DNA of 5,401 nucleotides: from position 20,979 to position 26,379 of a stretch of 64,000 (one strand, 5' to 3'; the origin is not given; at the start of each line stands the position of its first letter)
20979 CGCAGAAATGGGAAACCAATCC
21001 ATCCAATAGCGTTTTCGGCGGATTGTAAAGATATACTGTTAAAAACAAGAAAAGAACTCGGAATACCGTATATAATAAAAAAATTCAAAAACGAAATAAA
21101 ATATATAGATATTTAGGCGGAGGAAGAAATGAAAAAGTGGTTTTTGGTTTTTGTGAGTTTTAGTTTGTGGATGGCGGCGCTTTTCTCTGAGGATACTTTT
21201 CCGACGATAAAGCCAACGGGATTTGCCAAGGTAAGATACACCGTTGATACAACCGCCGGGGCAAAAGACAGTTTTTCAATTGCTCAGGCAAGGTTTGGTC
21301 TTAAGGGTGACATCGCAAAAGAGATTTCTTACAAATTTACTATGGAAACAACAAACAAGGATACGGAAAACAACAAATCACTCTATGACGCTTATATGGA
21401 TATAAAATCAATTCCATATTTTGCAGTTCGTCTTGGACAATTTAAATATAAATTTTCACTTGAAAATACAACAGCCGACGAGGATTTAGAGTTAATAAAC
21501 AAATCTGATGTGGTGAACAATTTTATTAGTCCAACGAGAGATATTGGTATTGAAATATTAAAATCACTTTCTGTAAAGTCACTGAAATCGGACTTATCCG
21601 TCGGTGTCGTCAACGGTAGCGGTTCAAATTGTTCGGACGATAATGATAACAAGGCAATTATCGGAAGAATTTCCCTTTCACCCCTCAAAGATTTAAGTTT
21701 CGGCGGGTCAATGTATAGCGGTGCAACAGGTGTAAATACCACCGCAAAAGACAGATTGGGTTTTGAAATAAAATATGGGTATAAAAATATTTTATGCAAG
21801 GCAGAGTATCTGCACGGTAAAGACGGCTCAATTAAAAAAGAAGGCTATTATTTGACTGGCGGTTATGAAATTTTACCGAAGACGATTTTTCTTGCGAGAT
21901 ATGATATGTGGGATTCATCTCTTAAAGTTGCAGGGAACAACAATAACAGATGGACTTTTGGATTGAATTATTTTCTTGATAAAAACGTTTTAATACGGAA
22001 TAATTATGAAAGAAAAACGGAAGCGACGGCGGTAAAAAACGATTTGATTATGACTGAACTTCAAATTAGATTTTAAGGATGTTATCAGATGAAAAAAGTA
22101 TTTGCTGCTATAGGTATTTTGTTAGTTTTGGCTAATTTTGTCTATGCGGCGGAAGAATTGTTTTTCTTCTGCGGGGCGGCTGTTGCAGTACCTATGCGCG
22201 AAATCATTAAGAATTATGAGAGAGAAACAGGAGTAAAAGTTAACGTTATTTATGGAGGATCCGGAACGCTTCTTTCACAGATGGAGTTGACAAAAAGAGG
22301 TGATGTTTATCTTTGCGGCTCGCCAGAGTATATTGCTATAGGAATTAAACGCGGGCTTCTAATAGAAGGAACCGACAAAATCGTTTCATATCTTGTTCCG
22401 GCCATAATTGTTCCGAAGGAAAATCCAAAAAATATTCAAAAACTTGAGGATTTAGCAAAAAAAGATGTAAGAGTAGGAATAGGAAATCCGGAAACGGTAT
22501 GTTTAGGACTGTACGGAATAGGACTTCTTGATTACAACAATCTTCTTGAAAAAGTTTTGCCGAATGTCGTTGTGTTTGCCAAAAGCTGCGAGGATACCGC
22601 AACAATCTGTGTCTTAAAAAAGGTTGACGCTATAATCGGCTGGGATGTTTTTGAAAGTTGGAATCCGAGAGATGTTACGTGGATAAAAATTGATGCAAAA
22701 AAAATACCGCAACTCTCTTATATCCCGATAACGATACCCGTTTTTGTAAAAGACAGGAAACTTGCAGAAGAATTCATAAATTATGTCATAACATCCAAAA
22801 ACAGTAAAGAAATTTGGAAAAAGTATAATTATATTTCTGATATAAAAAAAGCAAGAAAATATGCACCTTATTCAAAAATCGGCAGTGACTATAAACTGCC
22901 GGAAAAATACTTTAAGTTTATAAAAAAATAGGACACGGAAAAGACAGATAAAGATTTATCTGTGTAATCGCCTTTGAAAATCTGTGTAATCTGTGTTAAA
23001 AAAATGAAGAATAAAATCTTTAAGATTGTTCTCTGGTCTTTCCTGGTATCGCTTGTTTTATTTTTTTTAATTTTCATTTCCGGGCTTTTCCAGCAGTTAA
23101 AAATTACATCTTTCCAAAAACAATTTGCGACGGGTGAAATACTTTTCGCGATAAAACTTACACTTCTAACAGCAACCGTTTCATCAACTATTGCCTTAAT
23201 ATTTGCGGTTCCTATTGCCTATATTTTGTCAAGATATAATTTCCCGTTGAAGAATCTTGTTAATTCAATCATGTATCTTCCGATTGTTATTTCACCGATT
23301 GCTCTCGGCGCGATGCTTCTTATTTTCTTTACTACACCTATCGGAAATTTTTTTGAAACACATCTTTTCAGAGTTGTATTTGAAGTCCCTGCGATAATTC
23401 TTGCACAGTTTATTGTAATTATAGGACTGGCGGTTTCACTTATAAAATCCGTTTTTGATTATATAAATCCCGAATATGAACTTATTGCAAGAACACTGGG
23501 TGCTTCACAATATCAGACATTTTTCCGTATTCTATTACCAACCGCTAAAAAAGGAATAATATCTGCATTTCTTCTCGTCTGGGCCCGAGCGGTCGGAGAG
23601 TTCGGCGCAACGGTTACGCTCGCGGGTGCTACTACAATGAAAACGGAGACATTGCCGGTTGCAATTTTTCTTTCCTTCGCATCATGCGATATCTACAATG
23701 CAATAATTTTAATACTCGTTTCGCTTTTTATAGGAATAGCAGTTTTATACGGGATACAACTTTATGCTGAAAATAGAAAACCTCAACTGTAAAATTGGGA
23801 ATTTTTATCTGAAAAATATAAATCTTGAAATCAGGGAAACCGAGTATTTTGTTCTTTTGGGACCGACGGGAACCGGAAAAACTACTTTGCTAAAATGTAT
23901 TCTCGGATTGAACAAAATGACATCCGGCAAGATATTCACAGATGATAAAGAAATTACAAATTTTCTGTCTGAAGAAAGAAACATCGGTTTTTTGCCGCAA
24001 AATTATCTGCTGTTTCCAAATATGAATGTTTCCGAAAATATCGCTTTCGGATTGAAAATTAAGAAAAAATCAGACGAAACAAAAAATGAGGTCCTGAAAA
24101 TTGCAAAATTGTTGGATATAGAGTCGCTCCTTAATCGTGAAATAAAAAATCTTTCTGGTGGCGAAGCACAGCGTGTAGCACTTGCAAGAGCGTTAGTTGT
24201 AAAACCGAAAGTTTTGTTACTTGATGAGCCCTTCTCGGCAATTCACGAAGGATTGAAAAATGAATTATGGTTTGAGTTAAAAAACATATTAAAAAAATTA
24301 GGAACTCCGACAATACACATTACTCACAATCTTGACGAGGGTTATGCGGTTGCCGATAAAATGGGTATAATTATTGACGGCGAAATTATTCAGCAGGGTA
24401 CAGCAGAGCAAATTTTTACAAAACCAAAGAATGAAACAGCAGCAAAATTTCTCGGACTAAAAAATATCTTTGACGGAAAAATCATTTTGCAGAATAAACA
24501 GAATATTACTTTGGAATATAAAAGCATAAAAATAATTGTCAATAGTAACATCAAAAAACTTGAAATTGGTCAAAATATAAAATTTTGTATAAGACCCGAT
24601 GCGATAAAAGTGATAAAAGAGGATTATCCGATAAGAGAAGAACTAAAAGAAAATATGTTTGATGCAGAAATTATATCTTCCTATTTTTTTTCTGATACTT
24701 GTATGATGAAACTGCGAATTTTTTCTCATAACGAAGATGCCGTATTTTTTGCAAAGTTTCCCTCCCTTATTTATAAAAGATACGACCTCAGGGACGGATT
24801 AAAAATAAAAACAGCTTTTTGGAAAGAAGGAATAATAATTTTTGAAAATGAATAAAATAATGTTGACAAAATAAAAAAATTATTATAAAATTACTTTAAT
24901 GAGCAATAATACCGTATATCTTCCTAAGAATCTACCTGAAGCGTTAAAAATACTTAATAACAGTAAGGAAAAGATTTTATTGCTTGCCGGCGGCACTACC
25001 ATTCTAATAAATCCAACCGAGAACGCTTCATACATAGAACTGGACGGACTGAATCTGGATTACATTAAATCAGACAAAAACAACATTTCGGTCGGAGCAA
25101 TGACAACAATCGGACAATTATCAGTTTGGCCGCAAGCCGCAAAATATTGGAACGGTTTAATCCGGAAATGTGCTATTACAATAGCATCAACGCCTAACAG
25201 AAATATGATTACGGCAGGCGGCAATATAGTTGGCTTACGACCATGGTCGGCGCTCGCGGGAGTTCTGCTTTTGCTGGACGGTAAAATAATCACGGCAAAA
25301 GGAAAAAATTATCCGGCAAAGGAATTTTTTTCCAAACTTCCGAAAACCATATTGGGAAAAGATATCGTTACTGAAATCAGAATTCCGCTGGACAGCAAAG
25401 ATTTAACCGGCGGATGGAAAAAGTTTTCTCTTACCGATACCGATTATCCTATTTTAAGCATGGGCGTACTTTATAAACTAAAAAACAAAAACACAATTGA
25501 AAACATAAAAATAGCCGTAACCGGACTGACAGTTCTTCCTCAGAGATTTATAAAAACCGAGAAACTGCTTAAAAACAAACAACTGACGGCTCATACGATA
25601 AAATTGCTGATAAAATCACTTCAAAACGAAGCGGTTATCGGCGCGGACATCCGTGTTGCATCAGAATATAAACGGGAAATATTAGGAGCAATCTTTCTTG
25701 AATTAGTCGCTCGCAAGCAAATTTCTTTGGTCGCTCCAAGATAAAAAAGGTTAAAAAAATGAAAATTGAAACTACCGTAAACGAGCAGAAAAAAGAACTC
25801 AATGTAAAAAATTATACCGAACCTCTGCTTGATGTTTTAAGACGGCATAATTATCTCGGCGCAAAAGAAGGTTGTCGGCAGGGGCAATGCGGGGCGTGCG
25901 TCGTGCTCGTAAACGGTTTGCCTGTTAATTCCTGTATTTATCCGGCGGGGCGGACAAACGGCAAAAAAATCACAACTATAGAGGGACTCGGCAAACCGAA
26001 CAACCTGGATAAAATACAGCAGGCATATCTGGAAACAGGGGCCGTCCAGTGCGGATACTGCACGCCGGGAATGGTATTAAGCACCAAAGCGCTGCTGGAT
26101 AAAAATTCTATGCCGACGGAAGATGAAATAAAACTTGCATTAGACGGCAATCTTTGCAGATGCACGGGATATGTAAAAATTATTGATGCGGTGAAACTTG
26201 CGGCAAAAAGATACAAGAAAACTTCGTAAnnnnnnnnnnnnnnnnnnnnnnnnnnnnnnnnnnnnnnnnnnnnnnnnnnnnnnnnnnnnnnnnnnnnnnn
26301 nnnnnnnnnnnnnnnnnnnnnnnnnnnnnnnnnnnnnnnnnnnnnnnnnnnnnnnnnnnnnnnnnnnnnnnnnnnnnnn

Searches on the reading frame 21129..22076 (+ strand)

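Call 66: search_protein_families(library=pfam, proteins=[window:21129-22076:+], max_evalue=0.00001)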
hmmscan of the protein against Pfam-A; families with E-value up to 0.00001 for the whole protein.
window:21129-22076:+ (315 aa): 2 families
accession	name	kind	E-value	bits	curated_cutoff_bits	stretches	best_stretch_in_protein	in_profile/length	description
PF07396.17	Porin_O_P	-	3.2e-17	63.3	20.9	1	38-187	16-167/370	Phosphate-selective porin O and P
PF13609.12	Porin_4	-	9.6e-12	45.7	27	1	40-294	38-303/310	Gram-negative porin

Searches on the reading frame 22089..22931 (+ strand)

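Call 66: search_protein_families(library=pfam, proteins=[window:22089-22931:+], max_evalue=0.00001)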
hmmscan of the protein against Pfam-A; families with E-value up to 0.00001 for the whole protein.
window:22089-22931:+ (280 aa): 2 families
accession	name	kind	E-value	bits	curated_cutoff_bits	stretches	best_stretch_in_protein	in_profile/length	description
PF13531.11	SBP_bac_11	-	4.4e-43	148.1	25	1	26-246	3-224/227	Bacterial extracellular solute-binding protein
PF01547.30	SBP_bac_1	-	1.2e-10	42.4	26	1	36-238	10-305/307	Bacterial extracellular solute-binding protein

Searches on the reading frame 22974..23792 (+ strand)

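Call 66: search_protein_families(library=pfam, proteins=[window:22974-23792:+], max_evalue=0.00001)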
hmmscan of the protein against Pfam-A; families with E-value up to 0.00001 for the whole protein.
window:22974-23792:+ (272 aa): 1 family
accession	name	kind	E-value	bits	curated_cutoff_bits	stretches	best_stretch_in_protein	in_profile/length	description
PF00528.27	BPD_transp_1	-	9.3e-13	48.7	26.4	1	78-266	1-179/184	Binding-protein-dependent transport system inner membrane component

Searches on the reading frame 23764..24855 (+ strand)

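Call 66: search_protein_families(library=pfam, proteins=[window:23764-24855:+], max_evalue=0.00001)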
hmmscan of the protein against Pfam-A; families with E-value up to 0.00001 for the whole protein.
window:23764-24855:+ (363 aa): 1 family
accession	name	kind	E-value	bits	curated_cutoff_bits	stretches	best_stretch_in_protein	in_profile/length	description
PF00005.33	ABC_tran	-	1.8e-35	123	25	1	16-157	1-136/137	ABC transporter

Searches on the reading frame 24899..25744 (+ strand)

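Call 66: search_protein_families(library=pfam, proteins=[window:24899-25744:+], max_evalue=0.00001)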
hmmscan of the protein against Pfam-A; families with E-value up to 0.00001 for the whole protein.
window:24899-25744:+ (281 aa): 2 families
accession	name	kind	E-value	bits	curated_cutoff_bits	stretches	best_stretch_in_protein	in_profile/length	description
PF00941.27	FAD_binding_5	-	8.8e-24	84.7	27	1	6-164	5-169/170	FAD binding domain in molybdopterin dehydrogenase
PF03450.22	CO_deh_flav_C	-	1.4e-12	48.1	25.5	1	174-268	4-97/102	CO dehydrogenase flavoprotein C-terminal domain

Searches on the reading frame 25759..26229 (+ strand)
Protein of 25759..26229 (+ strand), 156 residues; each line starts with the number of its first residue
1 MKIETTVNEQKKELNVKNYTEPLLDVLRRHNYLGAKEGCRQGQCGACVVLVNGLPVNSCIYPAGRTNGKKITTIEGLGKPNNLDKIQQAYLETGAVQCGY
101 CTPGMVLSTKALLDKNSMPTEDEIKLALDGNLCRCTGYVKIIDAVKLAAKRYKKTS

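Call 66: search_protein_families(library=pfam, proteins=[window:25759-26229:+], max_evalue=0.00001)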
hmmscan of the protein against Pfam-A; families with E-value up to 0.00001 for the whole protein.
window:25759-26229:+ (156 aa): 3 families
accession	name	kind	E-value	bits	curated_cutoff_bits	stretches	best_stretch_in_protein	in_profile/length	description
PF01799.25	Fer2_2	-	1.8e-32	111.7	30.3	1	73-146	1-75/75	[2Fe-2S] binding domain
PF00111.32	Fer2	-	4.6e-08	33.3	21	1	6-52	2-48/77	2Fe-2S iron-sulfur cluster binding domain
PF13085.11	Fer2_3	-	5.4e-06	26.8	27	1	33-77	46-89/107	2Fe-2S iron-sulfur cluster binding domain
